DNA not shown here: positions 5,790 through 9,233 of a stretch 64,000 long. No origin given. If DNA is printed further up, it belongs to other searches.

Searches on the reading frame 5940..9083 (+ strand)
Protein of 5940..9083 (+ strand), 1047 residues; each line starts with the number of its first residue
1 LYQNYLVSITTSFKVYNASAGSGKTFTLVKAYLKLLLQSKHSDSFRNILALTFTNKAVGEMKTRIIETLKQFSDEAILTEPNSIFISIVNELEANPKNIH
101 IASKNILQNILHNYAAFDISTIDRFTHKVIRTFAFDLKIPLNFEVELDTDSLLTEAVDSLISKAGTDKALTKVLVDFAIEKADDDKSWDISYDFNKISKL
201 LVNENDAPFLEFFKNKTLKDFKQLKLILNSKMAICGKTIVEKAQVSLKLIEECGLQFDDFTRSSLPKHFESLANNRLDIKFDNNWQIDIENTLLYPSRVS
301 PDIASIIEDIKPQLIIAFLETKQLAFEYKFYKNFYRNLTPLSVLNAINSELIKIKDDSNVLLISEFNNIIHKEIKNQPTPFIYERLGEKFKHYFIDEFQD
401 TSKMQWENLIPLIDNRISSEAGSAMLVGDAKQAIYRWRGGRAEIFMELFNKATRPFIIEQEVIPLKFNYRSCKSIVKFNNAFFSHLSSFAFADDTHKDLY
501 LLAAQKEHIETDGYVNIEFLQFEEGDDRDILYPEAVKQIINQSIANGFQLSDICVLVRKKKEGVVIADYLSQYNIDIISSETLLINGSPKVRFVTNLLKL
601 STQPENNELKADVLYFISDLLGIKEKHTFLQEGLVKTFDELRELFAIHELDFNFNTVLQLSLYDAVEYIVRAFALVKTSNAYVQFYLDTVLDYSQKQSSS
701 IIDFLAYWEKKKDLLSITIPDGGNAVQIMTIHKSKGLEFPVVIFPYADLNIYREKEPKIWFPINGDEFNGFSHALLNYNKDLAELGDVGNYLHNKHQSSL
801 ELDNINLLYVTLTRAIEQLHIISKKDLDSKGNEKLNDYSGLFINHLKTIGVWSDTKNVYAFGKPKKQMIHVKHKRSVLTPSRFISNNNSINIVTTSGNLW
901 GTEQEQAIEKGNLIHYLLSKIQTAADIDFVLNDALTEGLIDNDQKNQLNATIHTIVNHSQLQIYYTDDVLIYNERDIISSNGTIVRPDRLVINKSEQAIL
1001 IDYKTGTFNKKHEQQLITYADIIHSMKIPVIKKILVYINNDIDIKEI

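Call 9: search_protein_families(library=pfam, proteins=[window:5940-9083:+], max_evalue=0.01)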
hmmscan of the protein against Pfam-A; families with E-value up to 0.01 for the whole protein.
window:5940-9083:+ (1047 aa): 7 families
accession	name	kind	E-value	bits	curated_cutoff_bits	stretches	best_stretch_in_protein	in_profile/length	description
PF00580.27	UvrD-helicase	-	1.3e-37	130.4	23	1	17-449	19-267/271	UvrD/REP helicase N-terminal domain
PF13361.12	UvrD_C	-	2e-19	70.6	25.6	2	695-824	258-348/350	UvrD-like helicase C-terminal domain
PF13245.12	AAA_19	-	7.8e-10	39.5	25.1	1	15-70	15-69/134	AAA domain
PF13538.12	UvrD_C_2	-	1.2e-08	35.1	27.4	1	728-747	4-25/52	UvrD-like helicase C-terminal domain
PF12705.13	PDDEXK_1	-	0.00078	19.9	22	1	906-1026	34-172/247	PD-(D/E)XK nuclease superfamily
PF13087.12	AAA_12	-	0.0016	18.5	27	0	452-485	13-40/195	AAA domain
PF01443.25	Viral_helicase1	-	0.0067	16.7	21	0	793-822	198-227/228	Viral superfamily 1 RNA helicase core domain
